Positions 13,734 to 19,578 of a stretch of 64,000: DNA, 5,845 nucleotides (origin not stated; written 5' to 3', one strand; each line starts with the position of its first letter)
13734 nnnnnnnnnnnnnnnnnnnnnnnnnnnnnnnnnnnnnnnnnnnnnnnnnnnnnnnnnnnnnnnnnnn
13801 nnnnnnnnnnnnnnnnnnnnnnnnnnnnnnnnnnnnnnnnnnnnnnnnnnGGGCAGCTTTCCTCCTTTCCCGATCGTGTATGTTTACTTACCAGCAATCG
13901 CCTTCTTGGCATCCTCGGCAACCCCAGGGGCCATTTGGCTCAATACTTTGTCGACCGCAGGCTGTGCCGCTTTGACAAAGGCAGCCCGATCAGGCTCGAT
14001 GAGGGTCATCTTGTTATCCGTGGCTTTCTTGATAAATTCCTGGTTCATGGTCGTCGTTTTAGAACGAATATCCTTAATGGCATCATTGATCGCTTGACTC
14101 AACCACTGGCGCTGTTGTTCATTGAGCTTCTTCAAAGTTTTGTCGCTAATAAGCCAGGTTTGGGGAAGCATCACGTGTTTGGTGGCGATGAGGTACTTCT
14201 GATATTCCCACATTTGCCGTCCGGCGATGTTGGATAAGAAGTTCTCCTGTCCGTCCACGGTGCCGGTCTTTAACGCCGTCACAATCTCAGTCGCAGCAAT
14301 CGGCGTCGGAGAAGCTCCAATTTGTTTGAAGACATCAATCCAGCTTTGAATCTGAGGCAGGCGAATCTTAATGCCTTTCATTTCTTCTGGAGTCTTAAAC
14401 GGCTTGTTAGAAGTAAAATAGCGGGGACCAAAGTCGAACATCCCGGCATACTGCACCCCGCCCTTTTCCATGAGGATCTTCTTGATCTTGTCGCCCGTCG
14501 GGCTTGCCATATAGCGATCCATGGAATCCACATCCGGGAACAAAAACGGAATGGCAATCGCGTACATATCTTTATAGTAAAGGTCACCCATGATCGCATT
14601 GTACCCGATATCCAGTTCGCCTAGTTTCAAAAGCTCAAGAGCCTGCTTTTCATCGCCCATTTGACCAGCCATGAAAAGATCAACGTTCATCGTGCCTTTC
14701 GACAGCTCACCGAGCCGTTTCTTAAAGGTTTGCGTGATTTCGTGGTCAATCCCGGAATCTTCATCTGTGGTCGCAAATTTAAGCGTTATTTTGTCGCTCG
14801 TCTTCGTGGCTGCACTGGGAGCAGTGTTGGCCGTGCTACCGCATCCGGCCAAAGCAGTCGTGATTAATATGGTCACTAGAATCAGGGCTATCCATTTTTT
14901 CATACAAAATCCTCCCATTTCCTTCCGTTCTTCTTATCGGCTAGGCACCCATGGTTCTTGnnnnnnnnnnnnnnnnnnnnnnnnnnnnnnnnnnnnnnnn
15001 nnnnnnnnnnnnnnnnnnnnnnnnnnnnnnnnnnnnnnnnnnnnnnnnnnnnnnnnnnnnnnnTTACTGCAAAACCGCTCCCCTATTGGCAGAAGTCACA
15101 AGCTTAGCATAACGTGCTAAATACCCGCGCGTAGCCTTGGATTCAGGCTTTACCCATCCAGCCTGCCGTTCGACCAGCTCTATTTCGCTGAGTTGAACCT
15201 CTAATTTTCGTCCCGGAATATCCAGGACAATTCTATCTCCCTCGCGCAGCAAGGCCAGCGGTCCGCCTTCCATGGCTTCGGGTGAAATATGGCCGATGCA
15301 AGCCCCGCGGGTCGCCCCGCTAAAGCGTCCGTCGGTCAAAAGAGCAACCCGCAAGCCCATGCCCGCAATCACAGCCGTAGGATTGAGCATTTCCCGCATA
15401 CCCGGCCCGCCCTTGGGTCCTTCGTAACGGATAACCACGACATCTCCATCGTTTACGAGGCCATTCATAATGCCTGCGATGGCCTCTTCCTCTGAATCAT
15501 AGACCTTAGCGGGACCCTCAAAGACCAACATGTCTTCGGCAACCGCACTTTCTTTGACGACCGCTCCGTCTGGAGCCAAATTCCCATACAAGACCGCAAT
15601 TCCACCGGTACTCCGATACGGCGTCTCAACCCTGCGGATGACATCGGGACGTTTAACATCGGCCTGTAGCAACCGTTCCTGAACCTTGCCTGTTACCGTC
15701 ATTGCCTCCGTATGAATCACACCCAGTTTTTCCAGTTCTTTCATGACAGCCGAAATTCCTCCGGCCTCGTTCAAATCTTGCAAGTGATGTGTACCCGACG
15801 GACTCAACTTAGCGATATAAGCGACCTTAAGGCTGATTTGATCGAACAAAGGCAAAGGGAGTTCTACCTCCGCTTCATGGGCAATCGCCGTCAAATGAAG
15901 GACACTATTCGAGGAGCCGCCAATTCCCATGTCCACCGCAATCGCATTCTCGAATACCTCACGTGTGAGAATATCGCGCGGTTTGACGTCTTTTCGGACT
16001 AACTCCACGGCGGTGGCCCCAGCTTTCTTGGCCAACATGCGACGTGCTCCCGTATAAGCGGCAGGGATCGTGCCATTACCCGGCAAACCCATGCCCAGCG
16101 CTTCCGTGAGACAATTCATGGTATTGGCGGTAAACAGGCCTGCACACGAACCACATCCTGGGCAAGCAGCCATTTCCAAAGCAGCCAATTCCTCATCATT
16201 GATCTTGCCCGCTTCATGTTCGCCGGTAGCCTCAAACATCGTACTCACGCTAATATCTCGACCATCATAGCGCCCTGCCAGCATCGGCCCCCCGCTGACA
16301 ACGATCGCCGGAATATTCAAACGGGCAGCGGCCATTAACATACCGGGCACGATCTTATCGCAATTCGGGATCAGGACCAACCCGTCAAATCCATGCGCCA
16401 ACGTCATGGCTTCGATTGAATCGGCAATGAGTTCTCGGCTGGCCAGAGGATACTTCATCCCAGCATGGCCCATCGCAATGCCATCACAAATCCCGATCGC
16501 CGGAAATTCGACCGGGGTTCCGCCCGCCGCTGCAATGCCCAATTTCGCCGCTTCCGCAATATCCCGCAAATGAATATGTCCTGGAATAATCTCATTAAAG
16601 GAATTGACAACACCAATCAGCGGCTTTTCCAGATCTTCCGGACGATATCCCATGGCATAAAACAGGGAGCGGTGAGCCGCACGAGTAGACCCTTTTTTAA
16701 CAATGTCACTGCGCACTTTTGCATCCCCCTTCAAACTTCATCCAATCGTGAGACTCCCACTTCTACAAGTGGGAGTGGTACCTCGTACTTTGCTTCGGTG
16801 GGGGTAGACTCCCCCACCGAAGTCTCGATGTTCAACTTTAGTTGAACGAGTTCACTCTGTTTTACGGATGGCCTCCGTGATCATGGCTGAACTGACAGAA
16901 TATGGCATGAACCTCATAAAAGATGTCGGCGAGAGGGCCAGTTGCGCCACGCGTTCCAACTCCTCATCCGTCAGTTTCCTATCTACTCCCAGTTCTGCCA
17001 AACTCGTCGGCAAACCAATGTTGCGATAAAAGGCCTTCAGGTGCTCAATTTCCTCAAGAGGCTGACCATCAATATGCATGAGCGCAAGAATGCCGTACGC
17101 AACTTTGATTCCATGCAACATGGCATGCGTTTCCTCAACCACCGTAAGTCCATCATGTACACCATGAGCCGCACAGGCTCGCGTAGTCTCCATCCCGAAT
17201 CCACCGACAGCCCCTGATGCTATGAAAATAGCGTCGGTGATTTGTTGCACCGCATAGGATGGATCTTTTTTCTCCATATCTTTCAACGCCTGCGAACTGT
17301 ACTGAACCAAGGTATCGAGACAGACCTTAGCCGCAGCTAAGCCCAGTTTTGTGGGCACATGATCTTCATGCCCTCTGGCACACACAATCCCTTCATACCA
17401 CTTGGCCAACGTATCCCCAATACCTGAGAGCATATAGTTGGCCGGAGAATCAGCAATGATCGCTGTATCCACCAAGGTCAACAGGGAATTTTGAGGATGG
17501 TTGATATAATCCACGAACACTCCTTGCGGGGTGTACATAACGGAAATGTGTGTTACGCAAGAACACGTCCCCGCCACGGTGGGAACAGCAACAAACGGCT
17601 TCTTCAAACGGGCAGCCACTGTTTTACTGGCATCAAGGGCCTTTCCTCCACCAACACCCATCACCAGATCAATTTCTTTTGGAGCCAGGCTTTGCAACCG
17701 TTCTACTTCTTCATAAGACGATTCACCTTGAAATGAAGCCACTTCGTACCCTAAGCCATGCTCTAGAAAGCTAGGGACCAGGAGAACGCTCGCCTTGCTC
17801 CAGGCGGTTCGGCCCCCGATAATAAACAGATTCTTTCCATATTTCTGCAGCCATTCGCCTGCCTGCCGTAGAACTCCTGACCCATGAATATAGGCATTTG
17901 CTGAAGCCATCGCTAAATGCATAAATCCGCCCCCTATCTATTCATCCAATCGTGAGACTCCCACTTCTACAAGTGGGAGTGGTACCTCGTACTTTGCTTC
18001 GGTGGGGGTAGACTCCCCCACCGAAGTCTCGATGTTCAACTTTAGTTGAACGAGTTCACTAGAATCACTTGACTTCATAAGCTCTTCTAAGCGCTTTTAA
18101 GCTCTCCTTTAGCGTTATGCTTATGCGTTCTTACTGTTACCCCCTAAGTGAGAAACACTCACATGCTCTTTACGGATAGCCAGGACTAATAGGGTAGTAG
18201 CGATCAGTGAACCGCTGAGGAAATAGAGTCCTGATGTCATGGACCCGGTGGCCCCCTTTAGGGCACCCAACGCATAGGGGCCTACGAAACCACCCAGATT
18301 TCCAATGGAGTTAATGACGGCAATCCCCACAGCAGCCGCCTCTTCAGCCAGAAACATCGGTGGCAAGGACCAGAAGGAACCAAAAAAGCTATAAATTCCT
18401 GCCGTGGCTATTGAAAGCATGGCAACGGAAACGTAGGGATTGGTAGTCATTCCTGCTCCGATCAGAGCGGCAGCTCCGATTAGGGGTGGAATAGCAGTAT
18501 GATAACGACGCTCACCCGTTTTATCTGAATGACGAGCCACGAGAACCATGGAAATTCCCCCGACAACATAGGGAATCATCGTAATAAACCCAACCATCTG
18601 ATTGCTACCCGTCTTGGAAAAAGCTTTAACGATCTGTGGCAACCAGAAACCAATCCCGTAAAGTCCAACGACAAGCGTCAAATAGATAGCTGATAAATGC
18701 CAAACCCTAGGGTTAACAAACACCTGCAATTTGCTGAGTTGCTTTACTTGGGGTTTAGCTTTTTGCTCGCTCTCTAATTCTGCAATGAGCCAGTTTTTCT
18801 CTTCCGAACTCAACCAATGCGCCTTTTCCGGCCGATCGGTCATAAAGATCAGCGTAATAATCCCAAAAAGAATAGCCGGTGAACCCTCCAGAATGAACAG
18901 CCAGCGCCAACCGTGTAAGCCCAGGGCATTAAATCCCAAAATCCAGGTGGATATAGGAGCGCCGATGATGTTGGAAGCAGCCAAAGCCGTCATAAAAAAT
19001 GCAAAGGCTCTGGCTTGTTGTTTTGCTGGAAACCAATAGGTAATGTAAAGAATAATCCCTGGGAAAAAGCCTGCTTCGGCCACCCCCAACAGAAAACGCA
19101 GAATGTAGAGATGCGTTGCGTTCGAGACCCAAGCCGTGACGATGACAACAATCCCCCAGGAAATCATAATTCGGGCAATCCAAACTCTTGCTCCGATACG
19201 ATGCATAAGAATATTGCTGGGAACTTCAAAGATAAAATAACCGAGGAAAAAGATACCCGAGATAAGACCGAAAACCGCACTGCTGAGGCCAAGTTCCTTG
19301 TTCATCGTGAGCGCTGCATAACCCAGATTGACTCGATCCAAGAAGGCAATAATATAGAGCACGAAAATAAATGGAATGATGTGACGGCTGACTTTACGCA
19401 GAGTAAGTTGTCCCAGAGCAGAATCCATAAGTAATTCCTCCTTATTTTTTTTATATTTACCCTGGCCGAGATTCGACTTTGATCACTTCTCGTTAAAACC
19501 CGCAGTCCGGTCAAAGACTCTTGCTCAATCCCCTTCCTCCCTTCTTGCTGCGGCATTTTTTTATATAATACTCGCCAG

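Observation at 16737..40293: Four co-oriented copies of a ~120-nt three-hairpin intergenic element that I cannot assign to a known family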

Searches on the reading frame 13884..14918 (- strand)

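Call 15: search_protein_families(library=ncbifam, proteins=[window:13884-14918:-])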
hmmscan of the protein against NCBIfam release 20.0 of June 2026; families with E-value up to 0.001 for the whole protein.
window:13884-14918:- (344 aa): 2 families
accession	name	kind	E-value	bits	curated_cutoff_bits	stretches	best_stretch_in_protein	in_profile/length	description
NF037995.1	TRAP_S1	subfamily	1.6e-57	194.9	50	1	47-312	1-266/271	TRAP transporter substrate-binding protein DctP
TIGR00787.1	dctP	subfamily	3.4e-49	167.6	175.05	1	54-300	7-254/257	DctP family TRAP transporter solute-binding subunit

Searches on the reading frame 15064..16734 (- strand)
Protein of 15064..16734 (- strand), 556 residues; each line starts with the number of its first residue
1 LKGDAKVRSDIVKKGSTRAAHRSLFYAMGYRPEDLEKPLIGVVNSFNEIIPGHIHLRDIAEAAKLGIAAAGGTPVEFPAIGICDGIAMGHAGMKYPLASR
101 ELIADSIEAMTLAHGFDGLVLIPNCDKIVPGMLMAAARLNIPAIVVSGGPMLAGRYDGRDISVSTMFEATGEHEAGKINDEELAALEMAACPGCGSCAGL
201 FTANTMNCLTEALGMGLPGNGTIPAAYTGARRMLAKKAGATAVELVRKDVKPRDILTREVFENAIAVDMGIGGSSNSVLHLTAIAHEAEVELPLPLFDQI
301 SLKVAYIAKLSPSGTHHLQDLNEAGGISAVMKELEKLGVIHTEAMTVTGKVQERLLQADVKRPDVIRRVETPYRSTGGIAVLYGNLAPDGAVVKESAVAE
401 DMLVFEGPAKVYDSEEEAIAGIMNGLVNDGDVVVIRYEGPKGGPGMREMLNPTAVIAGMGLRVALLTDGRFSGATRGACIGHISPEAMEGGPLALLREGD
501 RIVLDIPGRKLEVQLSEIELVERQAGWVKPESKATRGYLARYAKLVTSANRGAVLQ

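Call 15: search_protein_families(library=ncbifam, proteins=[window:15064-16734:-])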
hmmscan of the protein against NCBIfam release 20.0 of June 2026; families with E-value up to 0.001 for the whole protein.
window:15064-16734:- (556 aa): 8 families
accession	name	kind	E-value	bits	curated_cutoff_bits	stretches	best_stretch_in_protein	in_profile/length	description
NF002068.0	PRK00911.1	subfamily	2.8e-242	805.2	644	1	5-556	3-556/559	dihydroxy-acid dehydratase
TIGR00110.1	ilvD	equivalog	2e-236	785.8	618.15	1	20-556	1-542/543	dihydroxy-acid dehydratase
NF009103.0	PRK12448.1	equivalog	2.3e-179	597.6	710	2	6-361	3-367/616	dihydroxy-acid dehydratase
NF004784.0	PRK06131.1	subfamily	2e-147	492.1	539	1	8-555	13-560/576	dihydroxy-acid dehydratase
NF009559.0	PRK13016.1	equivalog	6.1e-136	454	882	1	17-554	22-560/578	L-arabinonate dehydratase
NF009560.0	PRK13017.1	subfamily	1.7e-132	442.7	684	1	18-556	25-576/595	dihydroxy-acid dehydratase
TIGR01196.1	edd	equivalog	2.7e-79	267.1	708.25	1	37-554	64-598/601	phosphogluconate dehydratase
TIGR03432.1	yjhG_yagF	hypoth_equivalog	3.1e-67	227.1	808.15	1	52-526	82-582/640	YjhG/YagF family D-xylonate dehydratase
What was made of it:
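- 15064..16734 (-): ilvD (dihydroxy-acid dehydratase), downstream of c1. Call 15.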

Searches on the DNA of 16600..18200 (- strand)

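Call 9: search_rna_families(source=window, start=16600, end=18200, threshold=evalue, max_evalue=10)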
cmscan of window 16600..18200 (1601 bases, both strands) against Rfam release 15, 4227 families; matches with E-value up to 10: 5.
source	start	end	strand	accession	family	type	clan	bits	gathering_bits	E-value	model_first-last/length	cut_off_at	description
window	16775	16837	+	RF04224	mir-9229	Gene; miRNA;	-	21.8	71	0.25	1-76/76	no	mir-9229 microRNA precursor family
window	17979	18041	+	RF04224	mir-9229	Gene; miRNA;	-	21.8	71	0.25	1-76/76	no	mir-9229 microRNA precursor family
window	16748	16825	+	RF03099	RAGATH-23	Gene; sRNA;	-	16.1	92.6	6.7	1-99/99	no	RAGATH-23 RNA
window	17952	18029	+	RF03099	RAGATH-23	Gene; sRNA;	-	16.1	92.6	6.7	1-99/99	no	RAGATH-23 RNA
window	17050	17149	-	RF02166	PVT1_3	Gene; lncRNA;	-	14.2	45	0.82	1-95/95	no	Pvt1 oncogene conserved region 3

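Call 51: search_dna_similar(query=window:17941-18060:-, collection=plasmids, mode=distant, max_evalue=0.001)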
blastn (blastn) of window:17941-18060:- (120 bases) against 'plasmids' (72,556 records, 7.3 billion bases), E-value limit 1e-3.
No match.

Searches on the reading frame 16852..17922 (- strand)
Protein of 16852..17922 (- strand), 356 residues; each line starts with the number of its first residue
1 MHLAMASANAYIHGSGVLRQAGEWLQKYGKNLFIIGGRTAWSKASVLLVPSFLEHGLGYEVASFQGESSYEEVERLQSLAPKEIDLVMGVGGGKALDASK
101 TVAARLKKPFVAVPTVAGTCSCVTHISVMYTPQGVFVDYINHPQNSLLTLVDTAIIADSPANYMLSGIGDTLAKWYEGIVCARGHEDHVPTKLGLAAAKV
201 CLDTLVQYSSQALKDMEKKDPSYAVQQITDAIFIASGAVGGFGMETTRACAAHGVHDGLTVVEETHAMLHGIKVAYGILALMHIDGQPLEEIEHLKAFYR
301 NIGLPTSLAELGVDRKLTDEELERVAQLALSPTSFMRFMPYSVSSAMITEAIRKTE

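Call 14: find_encoding_contigs(protein=window:16852-17922:-, flank=3000, max_places=10)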
Protein window:16852-17922:- (356 aa): 12 contigs read that carry it; 6 places shown.
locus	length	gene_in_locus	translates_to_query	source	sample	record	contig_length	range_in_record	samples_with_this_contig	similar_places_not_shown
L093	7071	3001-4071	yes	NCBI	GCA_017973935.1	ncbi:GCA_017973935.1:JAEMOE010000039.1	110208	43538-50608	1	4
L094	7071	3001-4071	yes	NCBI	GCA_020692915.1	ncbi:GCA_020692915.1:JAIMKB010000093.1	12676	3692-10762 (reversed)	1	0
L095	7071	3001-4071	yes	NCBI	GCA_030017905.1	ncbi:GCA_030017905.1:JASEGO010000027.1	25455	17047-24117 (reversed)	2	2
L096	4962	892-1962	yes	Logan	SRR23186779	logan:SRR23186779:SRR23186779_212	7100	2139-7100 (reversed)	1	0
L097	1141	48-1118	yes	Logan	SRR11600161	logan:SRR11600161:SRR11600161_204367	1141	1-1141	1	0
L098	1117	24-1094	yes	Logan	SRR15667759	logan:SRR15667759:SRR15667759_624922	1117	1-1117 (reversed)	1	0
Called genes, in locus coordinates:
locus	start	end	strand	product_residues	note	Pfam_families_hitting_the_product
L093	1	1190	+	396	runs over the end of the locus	PF02515:CoA_transf_3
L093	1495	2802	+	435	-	PF07690:MFS_1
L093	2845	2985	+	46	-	-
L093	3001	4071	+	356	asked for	PF00465:Fe-ADH, PF13685:Fe-ADH_2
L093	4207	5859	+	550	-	PF00920:ILVD_EDD_N, PF24877:ILV_EDD_C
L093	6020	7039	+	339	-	PF03480:DctP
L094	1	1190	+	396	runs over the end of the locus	PF02515:CoA_transf_3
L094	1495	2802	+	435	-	PF07690:MFS_1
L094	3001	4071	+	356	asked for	PF00465:Fe-ADH, PF13685:Fe-ADH_2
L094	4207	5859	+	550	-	-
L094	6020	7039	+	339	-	PF03480:DctP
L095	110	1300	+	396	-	PF02515:CoA_transf_3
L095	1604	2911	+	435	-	PF07690:MFS_1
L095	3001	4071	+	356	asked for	PF00465:Fe-ADH, PF13685:Fe-ADH_2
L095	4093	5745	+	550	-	PF00920:ILVD_EDD_N, PF24877:ILV_EDD_C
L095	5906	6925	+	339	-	PF03480:DctP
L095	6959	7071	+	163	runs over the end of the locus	PF04290:DctQ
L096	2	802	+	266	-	?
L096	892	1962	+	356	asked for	PF00465:Fe-ADH, PF13685:Fe-ADH_2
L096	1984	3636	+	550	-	PF00920:ILVD_EDD_N, PF24877:ILV_EDD_C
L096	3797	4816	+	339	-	PF03480:DctP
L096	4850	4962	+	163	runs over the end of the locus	PF04290:DctQ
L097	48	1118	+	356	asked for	PF00465:Fe-ADH, PF13685:Fe-ADH_2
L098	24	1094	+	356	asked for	PF00465:Fe-ADH, PF13685:Fe-ADH_2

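Call 15: search_protein_families(library=ncbifam, proteins=[window:16852-17922:-])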
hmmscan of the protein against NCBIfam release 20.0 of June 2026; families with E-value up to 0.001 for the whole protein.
window:16852-17922:- (356 aa): 10 families
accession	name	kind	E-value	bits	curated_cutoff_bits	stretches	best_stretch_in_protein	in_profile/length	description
NF006941.0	PRK09423.1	subfamily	9.4e-89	297.8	336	1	3-354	3-354/367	glycerol dehydrogenase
NF007880.0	PRK10586.1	equivalog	1.1e-71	241.8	429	1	18-356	22-358/362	oxidoreductase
NF053832.1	GlycoaldRedHalo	equivalog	2.9e-70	237.2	550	1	4-354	4-354/363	glycolaldehyde reductase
NF047954.1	PrpdilGlycDhGldA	equivalog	1.1e-65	222.2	700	1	5-351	5-351/365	bifunctional L-1,2-propanediol dehydrogenase/glycerol dehydrogenase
NF002022.0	PRK00843.1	equivalog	1.8e-22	79.8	413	1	12-317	15-311/350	NAD(P)-dependent glycerol-1-phosphate dehydrogenase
TIGR03405.1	Phn_Fe-ADH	equivalog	3.7e-09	35.8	423.7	1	96-284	115-287/355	iron-containing alcohol dehydrogenase PsrA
NF050025.1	SulfAcetaldRedSarD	equivalog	5.5e-06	25.5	700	0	4-140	4-167/385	sulfoacetaldehyde reductase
NF058672.1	4HyButDHCUPNE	equivalog_domain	7.7e-06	25.3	500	0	292-323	319-350/378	4-hydroxybutyrate dehydrogenase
NF010378.0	PRK13805.1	equivalog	1.2e-05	23.3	951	0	107-216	594-702/872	bifunctional acetaldehyde-CoA/alcohol dehydrogenase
NF041822.1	daptide_DH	equivalog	8.5e-05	21.6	300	1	59-112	31-83/363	daptide-type RiPP biosynthesis dehydogenase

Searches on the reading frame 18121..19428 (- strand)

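Call 15: search_protein_families(library=ncbifam, proteins=[window:18121-19428:-])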
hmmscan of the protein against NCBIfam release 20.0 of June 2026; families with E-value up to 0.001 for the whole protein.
window:18121-19428:- (435 aa): 14 families
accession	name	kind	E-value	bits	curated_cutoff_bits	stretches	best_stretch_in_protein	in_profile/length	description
TIGR02332.1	HpaX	equivalog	4.1e-105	352.3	615.4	1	10-409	2-411/412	4-hydroxyphenylacetate permease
TIGR00893.1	2A0114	subfamily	2.2e-96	323.3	395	1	24-417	2-397/399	D-galactonate transporter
TIGR00881.1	2A0104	subfamily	7.3e-31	107.5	407.75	1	22-390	1-369/379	phosphoglycerate transporter protein PgtP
TIGR00895.1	2A0115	subfamily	3.2e-20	72.4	418.55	1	12-390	13-397/398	aromatic acid/H+ symport family MFS transporter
TIGR00894.1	2A0114euk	subfamily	5.1e-16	58.2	626.45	1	44-390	69-419/465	Na(+)-dependent inorganic phosphate cotransporter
NF008586.0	PRK11551.1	equivalog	4.7e-15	55.5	410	1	18-411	17-389/406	3-(3-hydroxy-phenyl)propionate transporter MhpT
NF008661.1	PRK11663.1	subfamily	2.7e-14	53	564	1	11-388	25-392/439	MFS transporter family glucose-6-phosphate receptor UhpC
NF007107.1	PRK09556.1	equivalog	1.5e-09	37.3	497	1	21-342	35-361/469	hexose-6-phosphate:phosphate antiporter UhpT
TIGR00880.1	2_A_01_02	superfamily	8e-09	35.7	131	1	62-198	9-140/141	multidrug resistance protein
NF053517.1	HbztTptrPcaK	equivalog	1.6e-08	33.9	770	1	15-404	18-414/437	4-hydroxybenzoate transporter PcaK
NF047787.1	PhglyTportPgtP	equivalog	1.8e-07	30.3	750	1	21-306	34-322/451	phosphoglycerate transporter PgtP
TIGR00891.1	2A0112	subfamily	2.1e-06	27.1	552.9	1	76-381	72-378/405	sialate:H+ symport family MFS transporter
NF033135.1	cmx_cmrA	equivalog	4.4e-06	26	400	1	42-415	29-372/374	Cmx/CmrA family chloramphenicol efflux MFS transporter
NF052357.1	GlucTporGlcPStph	equivalog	0.00018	20.4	750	1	35-212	26-197/445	glucose transporter GlcP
